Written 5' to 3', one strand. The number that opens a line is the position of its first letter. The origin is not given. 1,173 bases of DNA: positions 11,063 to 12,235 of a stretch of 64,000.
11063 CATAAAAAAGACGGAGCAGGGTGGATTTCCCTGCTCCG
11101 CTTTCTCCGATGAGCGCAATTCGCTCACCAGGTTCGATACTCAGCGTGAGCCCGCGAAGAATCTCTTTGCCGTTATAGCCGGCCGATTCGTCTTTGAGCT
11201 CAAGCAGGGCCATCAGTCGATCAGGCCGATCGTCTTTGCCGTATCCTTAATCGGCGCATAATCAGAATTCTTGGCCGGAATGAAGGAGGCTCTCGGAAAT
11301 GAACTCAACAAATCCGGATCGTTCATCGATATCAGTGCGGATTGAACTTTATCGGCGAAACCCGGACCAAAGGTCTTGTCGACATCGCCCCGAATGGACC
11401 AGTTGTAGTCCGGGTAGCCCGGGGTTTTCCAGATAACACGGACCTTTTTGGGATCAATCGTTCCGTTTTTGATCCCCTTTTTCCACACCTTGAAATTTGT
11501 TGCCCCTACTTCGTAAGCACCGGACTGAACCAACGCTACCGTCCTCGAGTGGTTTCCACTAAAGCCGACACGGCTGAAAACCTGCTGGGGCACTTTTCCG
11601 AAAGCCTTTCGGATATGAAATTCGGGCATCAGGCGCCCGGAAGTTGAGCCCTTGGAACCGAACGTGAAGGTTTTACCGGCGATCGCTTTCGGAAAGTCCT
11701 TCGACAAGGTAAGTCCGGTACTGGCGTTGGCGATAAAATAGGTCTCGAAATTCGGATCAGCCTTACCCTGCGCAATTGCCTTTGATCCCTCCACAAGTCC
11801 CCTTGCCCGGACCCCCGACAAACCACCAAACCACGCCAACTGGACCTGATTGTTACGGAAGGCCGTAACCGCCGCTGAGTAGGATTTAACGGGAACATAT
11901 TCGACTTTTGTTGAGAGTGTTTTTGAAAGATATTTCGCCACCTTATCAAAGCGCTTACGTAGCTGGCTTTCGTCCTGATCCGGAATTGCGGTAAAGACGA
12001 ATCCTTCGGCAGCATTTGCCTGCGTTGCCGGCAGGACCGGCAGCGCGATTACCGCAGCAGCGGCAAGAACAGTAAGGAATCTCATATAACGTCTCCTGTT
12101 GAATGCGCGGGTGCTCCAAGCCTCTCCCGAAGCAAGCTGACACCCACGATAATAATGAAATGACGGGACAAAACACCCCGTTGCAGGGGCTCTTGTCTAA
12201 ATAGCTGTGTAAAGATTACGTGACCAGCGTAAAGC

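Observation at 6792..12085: Translationally coupled operon: PhnD-like binding protein, PhnC-like ATPase, fused PhnE-like permease, then oxidoreductase::SelD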

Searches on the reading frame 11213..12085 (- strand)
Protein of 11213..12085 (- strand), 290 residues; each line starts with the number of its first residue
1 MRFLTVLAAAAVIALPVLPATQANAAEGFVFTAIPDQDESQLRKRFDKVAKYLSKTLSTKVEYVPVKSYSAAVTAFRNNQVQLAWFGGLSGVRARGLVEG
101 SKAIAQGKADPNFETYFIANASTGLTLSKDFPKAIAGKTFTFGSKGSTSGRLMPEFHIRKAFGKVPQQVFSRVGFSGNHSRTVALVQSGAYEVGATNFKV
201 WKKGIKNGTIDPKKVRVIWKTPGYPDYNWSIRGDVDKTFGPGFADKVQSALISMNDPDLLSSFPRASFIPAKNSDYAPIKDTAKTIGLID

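Call 7: search_protein_families(library=pfam, proteins=[window:11213-12085:-])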
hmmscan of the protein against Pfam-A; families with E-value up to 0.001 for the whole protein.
window:11213-12085:- (290 aa): 1 family
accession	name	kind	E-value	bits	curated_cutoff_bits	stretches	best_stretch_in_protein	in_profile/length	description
PF12974.12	Phosphonate-bd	-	1.1e-57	195.7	27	1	31-276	1-242/242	ABC transporter, phosphonate, periplasmic substrate-binding protein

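Call 8: search_protein_families(library=ncbifam, proteins=[window:11213-12085:-])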
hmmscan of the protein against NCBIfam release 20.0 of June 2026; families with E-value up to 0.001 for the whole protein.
window:11213-12085:- (290 aa): 4 families
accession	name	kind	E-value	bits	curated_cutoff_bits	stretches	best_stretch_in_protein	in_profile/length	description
TIGR04553.1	ABC_peri_selen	hypoth_equivalog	1e-112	375.9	250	1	29-290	2-266/266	putative selenate ABC transporter substrate-binding protein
TIGR01098.1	3A0109s03R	subfamily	3.1e-50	171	112.05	1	4-239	5-242/253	phosphate/phosphite/phosphonate ABC transporter substrate-binding protein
TIGR03431.1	PhnD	equivalog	4.7e-37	128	261.1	1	5-284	5-284/288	phosphonate ABC transporter substrate-binding protein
NF049985.1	SBP_like_Rv1680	exception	2.5e-11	43.8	400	1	51-236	23-211/268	Rv1680 family SBP-like protein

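Call 23: find_homologous_proteins(query=window:11213-12085:-, max_evalue=1e-10)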
Query window:11213-12085:- (290 aa): 7993 proteins with E <= 1e-10 among 8000 candidates; the best 120 are listed.
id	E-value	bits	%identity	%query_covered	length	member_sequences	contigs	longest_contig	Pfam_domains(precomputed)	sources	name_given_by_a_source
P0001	1.7e-179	614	94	100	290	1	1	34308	PF12974.13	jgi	jgi:phosphonate transport system substrate-binding protein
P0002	5.1e-174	596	92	100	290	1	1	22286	PF12974.13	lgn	-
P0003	6.5e-174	595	92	100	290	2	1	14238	PF12974.13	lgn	-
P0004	1.8e-173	594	93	100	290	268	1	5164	PF12974.13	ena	-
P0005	1.0e-172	591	94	93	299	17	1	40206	PF12974.13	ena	-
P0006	4.6e-172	589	91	100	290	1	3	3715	PF12974.13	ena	-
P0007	3.5e-171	586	91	100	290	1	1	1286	PF12974.13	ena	-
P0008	6.6e-171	585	92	93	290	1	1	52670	PF12974.13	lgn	-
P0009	9.2e-171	585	91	100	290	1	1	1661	PF12974.13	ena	-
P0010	2.5e-170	584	93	93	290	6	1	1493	PF12974.13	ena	-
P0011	2.6e-170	583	91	100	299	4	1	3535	PF12974.13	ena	-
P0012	2.7e-170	583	90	100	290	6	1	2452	PF12974.13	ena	-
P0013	1.1e-169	581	90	100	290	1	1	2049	PF12974.13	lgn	-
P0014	3.0e-169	580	89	100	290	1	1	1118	PF12974.13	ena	-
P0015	2.9e-168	577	91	94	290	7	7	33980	PF12974.13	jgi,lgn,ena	-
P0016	6.1e-167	572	89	100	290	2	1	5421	PF12974.13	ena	-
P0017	2.5e-164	564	93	93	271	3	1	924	PF12974.13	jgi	jgi:phosphonate transport system substrate-binding protein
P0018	3.3e-164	563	90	93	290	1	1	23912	PF12974.13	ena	-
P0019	4.7e-164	563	88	100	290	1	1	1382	PF12974.13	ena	-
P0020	2.1e-161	554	88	94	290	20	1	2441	PF12974.13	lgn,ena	-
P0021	2.7e-161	554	86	100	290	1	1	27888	PF12974.13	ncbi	ncbi:MAG: putative selenate ABC transporter substrate-binding protein [Alphaproteobacteria bacterium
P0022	2.9e-161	554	87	100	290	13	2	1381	PF12974.13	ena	-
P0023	4.5e-161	553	89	93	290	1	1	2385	PF12974.13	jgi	jgi:phosphonate transport system substrate-binding protein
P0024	1.1e-160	552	89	93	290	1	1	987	PF12974.13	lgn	-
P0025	1.4e-160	552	85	100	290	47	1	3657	PF12974.13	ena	-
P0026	2.8e-160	551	88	95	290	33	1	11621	PF12974.13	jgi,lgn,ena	-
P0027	6.7e-160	549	90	94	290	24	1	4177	PF12974.13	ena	-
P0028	8.8e-159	546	87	95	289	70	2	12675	PF12974.13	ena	-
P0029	3.7e-158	544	84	100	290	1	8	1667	PF12974.13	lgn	-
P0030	1.8e-157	541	84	100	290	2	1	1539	PF12974.13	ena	-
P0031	7.6e-157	539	87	93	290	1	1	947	PF12974.13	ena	-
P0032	1.7e-151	522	80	100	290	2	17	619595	PF12974.13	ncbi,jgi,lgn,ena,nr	ncbi:MAG: hypothetical protein CFH41_00321 [Alphaproteobacteria bacterium MarineAlpha11_Bin1]|nr:MAG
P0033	7.7e-150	516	79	100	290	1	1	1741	PF12974.13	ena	-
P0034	9.8e-147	506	80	99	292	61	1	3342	PF12974.13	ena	-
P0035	1.7e-146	505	79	100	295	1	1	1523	PF12974.13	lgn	-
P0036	2.9e-143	495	77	100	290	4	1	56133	PF12974.13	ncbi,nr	ncbi:MAG: putative selenate ABC transporter substrate-binding protein [Pseudomonadota bacterium]|nr:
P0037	1.3e-142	493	77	98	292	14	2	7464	PF12974.13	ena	-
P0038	4.0e-142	491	77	100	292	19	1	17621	PF12974.13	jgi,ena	-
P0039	1.1e-141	490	77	99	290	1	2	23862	PF12974.13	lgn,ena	-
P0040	2.0e-141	489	76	100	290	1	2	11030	PF12974.13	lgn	-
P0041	7.6e-141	487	76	96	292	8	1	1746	PF12974.13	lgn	-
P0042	2.5e-140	485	78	96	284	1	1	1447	PF12974.13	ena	-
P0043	5.1e-140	484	78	97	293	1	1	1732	PF12974.13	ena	-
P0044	1.0e-139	483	75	100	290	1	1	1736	PF12974.13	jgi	jgi:phosphonate transport system substrate-binding protein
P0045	1.7e-139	482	76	100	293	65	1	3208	PF12974.13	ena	-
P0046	2.1e-139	482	74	100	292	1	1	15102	PF12974.13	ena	-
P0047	5.3e-139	481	74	100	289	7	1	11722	PF12974.13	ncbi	-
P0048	9.1e-139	480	74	100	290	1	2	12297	PF12974.13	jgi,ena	-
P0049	9.9e-139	480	78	95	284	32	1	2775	PF12974.13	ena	-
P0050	1.1e-138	480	77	99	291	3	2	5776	PF12974.13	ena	-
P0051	1.8e-138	479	75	99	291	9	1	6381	PF12974.13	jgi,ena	-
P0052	1.8e-138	479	76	95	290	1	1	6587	PF12974.13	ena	-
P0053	2.5e-138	479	86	86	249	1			PF12974.13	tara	tara:strand:+ start:9507 stop:10256 length:750 start_codon:yes stop_codon:yes gene_type:complete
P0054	4.9e-138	478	78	95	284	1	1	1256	PF12974.13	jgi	-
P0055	7.7e-138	477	75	94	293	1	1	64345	PF12974.13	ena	-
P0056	1.3e-137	476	76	95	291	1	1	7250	PF12974.13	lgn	-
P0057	3.0e-137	475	75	98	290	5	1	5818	PF12974.13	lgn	-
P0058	6.0e-137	474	77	94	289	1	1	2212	PF12974.13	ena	-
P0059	1.6e-136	473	75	99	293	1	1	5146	PF12974.13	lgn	-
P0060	3.6e-136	471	73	100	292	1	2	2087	PF12974.13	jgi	jgi:phosphonate transport system substrate-binding protein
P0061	4.8e-136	471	73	100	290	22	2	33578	PF12974.13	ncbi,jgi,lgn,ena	jgi:phosphonate transport system substrate-binding protein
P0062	5.6e-136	471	74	94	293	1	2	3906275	PF12974.13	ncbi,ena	-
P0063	1.5e-135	469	74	94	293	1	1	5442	PF12974.13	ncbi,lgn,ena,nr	ncbi:MAG: putative selenate ABC transporter substrate-binding protein [Alphaproteobacteria bacterium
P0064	4.7e-135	468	71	100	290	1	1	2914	PF12974.13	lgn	-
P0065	7.7e-135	467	73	100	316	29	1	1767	PF12974.13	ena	-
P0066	8.6e-135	467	73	100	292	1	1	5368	PF12974.13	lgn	-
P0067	1.3e-134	466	74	100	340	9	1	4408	PF12974.13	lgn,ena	-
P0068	2.1e-134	466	73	100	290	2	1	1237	PF12974.13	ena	-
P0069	2.7e-134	465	74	90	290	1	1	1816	PF12974.13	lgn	-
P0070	2.8e-134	465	72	95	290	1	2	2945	PF12974.13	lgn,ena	-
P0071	3.0e-134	465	72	95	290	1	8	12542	PF12974.13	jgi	jgi:phosphonate transport system substrate-binding protein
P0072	3.1e-134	465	73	95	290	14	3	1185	PF12974.13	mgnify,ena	mgnify:FL=1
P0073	3.2e-134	465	74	100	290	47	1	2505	PF12974.13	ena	-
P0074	3.2e-134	465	72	100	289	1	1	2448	PF12974.13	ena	-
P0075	3.8e-134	465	73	100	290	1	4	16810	PF12974.13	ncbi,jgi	jgi:phosphonate transport system substrate-binding protein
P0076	4.1e-134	465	73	95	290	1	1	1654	PF12974.13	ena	-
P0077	5.1e-134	464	75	93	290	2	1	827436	PF12974.13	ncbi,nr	ncbi:MAG: putative selenate ABC transporter substrate-binding protein [Rhodospirillaceae bacterium]|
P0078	1.1e-133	463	72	99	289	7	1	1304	PF12974.13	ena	-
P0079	1.3e-133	463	75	91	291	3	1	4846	PF12974.13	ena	-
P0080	1.7e-133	463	73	93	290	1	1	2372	PF12974.13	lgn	-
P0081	1.8e-133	463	73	94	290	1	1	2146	PF12974.13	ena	-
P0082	1.9e-133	463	74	99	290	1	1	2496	PF12974.13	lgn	-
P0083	2.1e-133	462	73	95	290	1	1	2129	PF12974.13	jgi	jgi:phosphonate transport system substrate-binding protein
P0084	2.6e-133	462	75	93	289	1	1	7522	PF12974.13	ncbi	-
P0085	2.7e-133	462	72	95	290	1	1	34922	PF12974.13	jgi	-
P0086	3.0e-133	462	75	97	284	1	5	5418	PF12974.13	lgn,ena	-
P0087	3.5e-133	462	72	100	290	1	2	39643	PF12974.13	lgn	-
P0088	4.2e-133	461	75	96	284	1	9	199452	PF12974.13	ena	-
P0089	4.2e-133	461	73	95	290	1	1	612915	PF12974.13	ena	-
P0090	5.6e-133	461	72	95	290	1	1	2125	PF12974.13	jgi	jgi:phosphonate transport system substrate-binding protein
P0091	7.6e-133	461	72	100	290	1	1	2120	PF12974.13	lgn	-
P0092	7.8e-133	461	75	96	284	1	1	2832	PF12974.13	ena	-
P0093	8.2e-133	460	74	95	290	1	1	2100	PF12974.13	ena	-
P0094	1.1e-132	460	72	95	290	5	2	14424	PF12974.13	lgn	-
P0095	1.2e-132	460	72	100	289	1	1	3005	PF12974.13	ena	-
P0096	1.4e-132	460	73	99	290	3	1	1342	PF12974.13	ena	-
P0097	1.6e-132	459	75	96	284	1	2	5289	PF12974.13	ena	-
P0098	1.8e-132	459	74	98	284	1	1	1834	PF12974.13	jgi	jgi:phosphonate transport system substrate-binding protein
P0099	1.9e-132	459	73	94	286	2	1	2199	PF12974.13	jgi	jgi:phosphonate transport system substrate-binding protein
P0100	2.3e-132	459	74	94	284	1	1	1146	PF12974.13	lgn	-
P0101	3.3e-132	458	75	97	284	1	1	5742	PF12974.13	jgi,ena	-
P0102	3.8e-132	458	75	97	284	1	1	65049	PF12974.13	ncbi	-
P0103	3.9e-132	458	72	91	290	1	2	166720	PF12974.13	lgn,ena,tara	tara:strand:- start:565 stop:1437 length:873 start_codon:yes stop_codon:yes gene_type:complete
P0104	5.0e-132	458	72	100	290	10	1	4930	PF12974.13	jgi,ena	jgi:phosphonate transport system substrate-binding protein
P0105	5.0e-132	458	71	100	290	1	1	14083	PF12974.13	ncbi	-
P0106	8.6e-132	457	73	95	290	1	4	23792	PF12974.13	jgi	jgi:phosphonate transport system substrate-binding protein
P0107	9.2e-132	457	74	94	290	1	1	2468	PF12974.13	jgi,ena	-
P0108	9.4e-132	457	75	97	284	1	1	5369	PF12974.13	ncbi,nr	ncbi:MAG: putative selenate ABC transporter substrate-binding protein [Rhodospirillaceae bacterium]|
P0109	9.8e-132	457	74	98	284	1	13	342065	PF12974.13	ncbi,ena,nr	ncbi:MAG: putative selenate ABC transporter substrate-binding protein [Rhodospirillaceae bacterium]|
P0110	1.4e-131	456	72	95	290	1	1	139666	PF12974.13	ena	-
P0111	1.5e-131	456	72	98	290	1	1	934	PF12974.13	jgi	jgi:phosphonate transport system substrate-binding protein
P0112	1.7e-131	456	74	92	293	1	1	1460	PF12974.13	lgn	-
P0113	2.0e-131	456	70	100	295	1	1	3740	PF12974.13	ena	-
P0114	2.6e-131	456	73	94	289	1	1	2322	PF12974.13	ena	-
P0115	3.1e-131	455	75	91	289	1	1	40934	PF12974.13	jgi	jgi:phosphonate transport system substrate-binding protein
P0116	3.2e-131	455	76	93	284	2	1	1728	PF12974.13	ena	-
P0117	3.3e-131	455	73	95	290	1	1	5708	PF12974.13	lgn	-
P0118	4.1e-131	455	75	92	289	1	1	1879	PF12974.13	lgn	-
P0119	4.7e-131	455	70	100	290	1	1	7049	PF12974.13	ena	-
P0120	4.9e-131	455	70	99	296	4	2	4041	PF12974.13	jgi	jgi:phosphonate transport system substrate-binding protein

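Call 24: search_solved_structures(query=window:11213-12085:-, max_evalue=0.001, show_alignments=3)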
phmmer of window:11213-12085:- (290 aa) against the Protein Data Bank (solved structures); distinct sequences matched with E-value up to 0.001: 16.
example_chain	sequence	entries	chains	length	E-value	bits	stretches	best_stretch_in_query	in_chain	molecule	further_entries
7s6g_A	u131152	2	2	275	1e-65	225.5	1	32-289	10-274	Phosphonate ABC type transporter/ substrate binding component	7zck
5lq5_A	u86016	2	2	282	1.9e-56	195.1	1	32-286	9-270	Putative phosphonate binding protein for ABC transporter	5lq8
5o2j_A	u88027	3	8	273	2e-29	106.5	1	32-288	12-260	Probable phosphite transport system-binding protein PtxB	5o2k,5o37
5lv1_A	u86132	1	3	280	1.1e-25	94.2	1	29-288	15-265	PtxB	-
5jvb_A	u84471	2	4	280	2e-20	77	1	27-285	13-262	Phosphonate ABC transporter, periplasmic phosphonate-binding protein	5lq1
6ght_A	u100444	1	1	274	3.8e-18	69.5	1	39-288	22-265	Probable phosphite transport system-binding protein HtxB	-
6ghq_A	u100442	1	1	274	3.8e-18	69.5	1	39-288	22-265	Probable phosphite transport system-binding protein HtxB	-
5me4_A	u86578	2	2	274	5.1e-18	69.1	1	39-288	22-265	Probable phosphite transport system-binding protein HtxB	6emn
3p7i_A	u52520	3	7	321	1.5e-11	47.9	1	31-227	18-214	PhnD, subunit of alkylphosphonate ABC transporter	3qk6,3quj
3s4u_A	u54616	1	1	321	4.8e-11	46.2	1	31-227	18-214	PhnD, subunit of alkylphosphonate ABC transporter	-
3n5l_A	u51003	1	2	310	1.5e-08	38.1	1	35-226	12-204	Binding protein component of ABC phosphonate transporter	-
9lf9_A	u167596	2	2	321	1.5e-08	38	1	28-256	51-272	Phosphonate ABC transporter, periplasmic phosphonate-binding protein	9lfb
6esk_A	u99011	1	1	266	0.00031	23.9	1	46-226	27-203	Putative periplasmic phosphite-binding-like protein (Pbl) PtxB-like protein designated Aio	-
6esv_A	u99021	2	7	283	0.00034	23.8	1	46-225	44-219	Putative periplasmic phosphite-binding-like protein (Pbl) PtxB-like protein designated Aio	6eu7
8ed5_A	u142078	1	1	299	0.00046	23.3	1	46-225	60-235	Putative periplasmic phosphite-binding-like protein (Pbl) PtxB-like protein designated Aio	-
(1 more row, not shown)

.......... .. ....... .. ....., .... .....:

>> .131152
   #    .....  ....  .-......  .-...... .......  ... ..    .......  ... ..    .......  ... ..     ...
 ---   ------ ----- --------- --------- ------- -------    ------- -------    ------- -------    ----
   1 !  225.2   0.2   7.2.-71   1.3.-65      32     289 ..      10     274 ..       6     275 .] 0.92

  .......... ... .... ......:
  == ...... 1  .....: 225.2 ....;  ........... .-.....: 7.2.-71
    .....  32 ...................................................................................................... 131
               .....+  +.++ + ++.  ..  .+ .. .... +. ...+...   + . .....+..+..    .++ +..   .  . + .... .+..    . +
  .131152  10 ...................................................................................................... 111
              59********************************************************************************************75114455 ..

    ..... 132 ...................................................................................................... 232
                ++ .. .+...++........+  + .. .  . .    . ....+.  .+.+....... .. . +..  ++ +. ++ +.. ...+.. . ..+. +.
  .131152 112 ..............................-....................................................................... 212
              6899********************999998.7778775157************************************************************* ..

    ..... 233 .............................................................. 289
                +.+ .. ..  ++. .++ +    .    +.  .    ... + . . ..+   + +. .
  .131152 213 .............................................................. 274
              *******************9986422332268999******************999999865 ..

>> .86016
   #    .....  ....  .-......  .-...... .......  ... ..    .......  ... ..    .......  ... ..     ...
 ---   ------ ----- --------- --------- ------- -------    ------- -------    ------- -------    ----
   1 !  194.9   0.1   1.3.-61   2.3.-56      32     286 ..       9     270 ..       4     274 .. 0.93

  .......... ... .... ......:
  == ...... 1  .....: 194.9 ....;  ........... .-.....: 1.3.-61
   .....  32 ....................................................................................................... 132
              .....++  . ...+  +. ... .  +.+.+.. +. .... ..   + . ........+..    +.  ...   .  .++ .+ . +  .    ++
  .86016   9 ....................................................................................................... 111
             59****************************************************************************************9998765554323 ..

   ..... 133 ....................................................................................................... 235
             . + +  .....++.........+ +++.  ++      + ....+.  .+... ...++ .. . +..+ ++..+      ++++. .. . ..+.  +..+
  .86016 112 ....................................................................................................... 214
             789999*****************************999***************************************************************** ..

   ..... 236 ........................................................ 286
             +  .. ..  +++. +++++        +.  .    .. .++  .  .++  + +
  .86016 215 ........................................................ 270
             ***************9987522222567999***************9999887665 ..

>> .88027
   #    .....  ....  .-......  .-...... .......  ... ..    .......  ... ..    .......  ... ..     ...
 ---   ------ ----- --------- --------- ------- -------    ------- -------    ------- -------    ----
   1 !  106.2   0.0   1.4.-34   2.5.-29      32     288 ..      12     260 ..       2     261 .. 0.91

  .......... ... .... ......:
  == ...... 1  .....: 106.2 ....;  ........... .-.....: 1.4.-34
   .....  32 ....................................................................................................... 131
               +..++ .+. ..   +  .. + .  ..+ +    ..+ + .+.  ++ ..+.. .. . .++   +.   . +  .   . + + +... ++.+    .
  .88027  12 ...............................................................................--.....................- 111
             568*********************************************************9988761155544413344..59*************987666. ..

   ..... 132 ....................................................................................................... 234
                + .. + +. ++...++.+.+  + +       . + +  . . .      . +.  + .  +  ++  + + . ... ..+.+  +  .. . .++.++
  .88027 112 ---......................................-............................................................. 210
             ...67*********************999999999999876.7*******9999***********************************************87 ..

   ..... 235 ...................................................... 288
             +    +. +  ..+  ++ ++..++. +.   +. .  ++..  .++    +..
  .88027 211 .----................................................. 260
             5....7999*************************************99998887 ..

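Call 39: find_related_loci(query=A1, collection=genome_contigs, flank=10000)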
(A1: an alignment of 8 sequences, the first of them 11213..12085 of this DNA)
Query A1 (290 aa) in genome_contigs; peptide patterns used: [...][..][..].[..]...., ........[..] (x = any residue, [..] = any of these).
600 stretches matched a pattern (row limit reached: there are more); 576 encode a relative of the query (tblastn E <= 1e-3); the best 80 are kept; 80 distinct loci.
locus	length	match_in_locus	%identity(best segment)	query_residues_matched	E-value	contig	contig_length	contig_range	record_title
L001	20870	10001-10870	84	3-290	2e-164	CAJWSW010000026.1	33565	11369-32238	MAG TPA_asm: uncultured Alphaproteobacteria bacterium isolate ERR599075_bin.90_MetaBAT_v2.12.1_MAG genome assembly, cont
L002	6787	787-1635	80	6-290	2e-152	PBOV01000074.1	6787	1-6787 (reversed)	MAG: Rhodospirillaceae bacterium isolate RS382 12001, whole genome shotgun sequence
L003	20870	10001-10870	73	1-290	2e-143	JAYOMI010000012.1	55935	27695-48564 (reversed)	MAG: Rhodospirillaceae bacterium isolate 139571_S172_concoct_bins.tsv.189 NODE_442_length_55935_cov_5.254689, whole geno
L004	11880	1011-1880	74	1-290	7e-142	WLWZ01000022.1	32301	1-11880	MAG: Alphaproteobacteria bacterium isolate MH-Pat-SR_metabat2_25 NODE_611_length_32301_cov_6.538882, whole genome shotgu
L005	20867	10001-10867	74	1-290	4e-140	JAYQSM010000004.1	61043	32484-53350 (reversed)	MAG: Rhodospirillaceae bacterium isolate SD3109_NP_metabta_bins_sspec.tsv.257 contig_18786_pilon, whole genome shotgun s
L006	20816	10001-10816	74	18-290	7e-139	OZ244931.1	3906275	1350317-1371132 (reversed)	MAG: Alphaproteobacteria bacterium isolate 81e4cf52-faa7-4468-87d0-1594d19733c2 genome assembly, chromosome: 1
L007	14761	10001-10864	68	1-290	4e-133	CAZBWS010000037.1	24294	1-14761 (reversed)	MAG TPA_asm: uncultured Gammaproteobacteria bacterium isolate binchicken_co258_61 genome assembly, contig: NODE_1213_len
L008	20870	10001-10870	68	1-290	2e-132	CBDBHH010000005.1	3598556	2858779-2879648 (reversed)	MAG: Alphaproteobacteria bacterium isolate bcc394d7-c654-44df-b0f3-7ba1a8824e42 genome assembly, contig: contig_5, whole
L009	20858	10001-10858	70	2-290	3e-132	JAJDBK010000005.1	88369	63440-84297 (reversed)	MAG: Nitrospinaceae bacterium isolate OFTM379 OFTM379_4, whole genome shotgun sequence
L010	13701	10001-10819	73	18-290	6e-132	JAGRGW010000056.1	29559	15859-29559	MAG: Gammaproteobacteria bacterium isolate HKST-UBA184 2010_17962, whole genome shotgun sequence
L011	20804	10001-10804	74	23-290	5e-131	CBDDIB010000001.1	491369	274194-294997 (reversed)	MAG: Alphaproteobacteria bacterium isolate 7448a1ac-87b9-4237-a118-df8c98a982b6 genome assembly, contig: contig_1, whole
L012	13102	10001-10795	74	26-290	3e-130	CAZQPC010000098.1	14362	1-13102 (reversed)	MAG TPA_asm: uncultured Magnetovibrio sp. isolate binchicken_co46_96 genome assembly, contig: NODE_7969_length_14362_cov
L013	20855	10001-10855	67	2-290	3e-129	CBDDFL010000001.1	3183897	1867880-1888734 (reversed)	MAG: Alphaproteobacteria bacterium isolate d22459d1-c2fd-4968-b0a1-c07efa7888a9 genome assembly, contig: contig_1, whole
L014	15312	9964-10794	70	13-290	3e-129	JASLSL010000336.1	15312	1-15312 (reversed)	MAG: Alphaproteobacteria bacterium isolate Arabian12_MAG_54 c_000002205876, whole genome shotgun sequence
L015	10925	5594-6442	67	2-290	4e-129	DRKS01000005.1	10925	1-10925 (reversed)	MAG TPA_asm: Sedimenticola sp. isolate HyVt-446 HyVt-446_k145_1103856, whole genome shotgun sequence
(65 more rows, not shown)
